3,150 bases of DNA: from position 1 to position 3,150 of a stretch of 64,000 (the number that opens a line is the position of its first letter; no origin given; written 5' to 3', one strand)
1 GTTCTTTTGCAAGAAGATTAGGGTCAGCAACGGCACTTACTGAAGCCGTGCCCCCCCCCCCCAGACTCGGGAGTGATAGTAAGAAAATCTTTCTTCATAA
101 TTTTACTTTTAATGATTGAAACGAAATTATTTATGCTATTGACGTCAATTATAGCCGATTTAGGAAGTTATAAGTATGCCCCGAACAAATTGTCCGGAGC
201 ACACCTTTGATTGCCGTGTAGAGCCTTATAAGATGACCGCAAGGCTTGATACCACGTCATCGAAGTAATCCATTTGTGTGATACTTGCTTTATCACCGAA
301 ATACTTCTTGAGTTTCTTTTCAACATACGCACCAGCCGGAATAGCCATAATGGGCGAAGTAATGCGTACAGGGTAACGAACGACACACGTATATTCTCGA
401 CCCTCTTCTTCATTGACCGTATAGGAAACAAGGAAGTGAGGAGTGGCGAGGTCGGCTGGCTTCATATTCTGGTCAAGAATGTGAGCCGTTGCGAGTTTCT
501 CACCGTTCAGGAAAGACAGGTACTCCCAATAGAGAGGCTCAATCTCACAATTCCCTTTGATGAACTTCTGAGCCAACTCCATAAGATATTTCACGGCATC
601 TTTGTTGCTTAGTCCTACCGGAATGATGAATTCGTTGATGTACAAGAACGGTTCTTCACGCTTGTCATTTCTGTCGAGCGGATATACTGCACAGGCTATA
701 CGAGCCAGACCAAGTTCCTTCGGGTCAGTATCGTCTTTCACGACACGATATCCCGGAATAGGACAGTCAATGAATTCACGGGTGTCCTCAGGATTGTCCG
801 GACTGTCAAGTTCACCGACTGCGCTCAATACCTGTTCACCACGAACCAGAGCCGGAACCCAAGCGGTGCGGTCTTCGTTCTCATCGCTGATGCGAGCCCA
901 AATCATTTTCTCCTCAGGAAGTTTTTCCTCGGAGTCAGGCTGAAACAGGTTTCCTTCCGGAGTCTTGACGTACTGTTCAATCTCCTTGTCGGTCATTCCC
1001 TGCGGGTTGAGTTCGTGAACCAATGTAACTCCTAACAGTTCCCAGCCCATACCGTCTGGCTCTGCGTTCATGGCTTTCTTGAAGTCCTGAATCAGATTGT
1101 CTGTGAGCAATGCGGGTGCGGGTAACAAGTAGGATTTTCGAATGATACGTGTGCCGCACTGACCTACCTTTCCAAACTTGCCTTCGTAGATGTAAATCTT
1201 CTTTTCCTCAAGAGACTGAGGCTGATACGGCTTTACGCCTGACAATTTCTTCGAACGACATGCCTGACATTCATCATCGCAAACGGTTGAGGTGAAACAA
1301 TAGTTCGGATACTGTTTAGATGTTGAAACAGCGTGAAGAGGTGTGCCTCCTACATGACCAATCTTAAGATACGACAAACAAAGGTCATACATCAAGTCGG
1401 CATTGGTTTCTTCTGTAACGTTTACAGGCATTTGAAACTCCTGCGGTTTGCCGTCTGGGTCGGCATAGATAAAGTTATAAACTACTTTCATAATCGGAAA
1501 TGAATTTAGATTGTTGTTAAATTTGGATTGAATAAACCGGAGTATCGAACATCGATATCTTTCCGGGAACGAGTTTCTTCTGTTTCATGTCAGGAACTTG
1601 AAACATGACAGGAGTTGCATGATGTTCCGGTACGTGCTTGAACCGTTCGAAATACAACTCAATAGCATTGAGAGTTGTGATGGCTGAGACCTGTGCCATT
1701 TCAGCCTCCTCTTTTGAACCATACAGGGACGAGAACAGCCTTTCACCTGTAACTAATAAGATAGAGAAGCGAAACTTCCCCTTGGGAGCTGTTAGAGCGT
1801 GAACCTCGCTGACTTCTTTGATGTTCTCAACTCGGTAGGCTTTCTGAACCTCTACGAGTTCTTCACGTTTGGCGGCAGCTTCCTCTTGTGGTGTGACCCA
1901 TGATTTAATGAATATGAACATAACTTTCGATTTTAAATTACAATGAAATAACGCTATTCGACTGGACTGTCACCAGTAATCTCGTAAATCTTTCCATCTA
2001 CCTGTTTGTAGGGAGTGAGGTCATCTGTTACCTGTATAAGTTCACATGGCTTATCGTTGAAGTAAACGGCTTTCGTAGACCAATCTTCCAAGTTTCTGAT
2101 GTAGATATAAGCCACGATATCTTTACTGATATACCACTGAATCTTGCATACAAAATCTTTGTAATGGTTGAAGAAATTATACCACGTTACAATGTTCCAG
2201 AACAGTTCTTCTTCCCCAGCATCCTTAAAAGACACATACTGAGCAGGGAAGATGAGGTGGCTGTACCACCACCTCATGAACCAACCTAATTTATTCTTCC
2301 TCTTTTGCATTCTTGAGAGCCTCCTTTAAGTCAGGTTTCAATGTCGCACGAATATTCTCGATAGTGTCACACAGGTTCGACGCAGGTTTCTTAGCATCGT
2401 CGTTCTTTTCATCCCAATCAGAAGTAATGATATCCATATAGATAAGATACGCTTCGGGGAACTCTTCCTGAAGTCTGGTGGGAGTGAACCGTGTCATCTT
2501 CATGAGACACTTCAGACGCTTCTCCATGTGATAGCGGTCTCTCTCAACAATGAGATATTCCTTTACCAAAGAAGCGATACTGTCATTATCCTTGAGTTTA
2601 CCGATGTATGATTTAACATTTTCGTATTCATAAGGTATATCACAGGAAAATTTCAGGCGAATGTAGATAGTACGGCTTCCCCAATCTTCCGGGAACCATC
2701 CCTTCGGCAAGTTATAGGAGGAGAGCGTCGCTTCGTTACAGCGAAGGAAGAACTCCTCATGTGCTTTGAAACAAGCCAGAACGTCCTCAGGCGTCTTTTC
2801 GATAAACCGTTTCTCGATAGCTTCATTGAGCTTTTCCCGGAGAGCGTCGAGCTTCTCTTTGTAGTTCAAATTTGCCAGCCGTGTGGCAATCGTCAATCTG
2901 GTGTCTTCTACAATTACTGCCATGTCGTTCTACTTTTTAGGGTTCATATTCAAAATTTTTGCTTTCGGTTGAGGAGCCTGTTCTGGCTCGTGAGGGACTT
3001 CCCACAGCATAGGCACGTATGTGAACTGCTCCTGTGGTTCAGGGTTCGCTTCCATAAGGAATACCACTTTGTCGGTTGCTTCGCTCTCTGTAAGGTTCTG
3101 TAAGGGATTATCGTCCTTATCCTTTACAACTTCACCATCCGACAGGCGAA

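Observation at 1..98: G12 homopolymer at codons 13-16 of a gene puts the start codon out of frame with the long ORF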

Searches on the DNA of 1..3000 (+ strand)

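Call 4: search_dna_similar(query=window:1-3000:+, collection=phages, mode=near)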
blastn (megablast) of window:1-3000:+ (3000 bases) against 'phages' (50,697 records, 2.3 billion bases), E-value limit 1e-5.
No match.
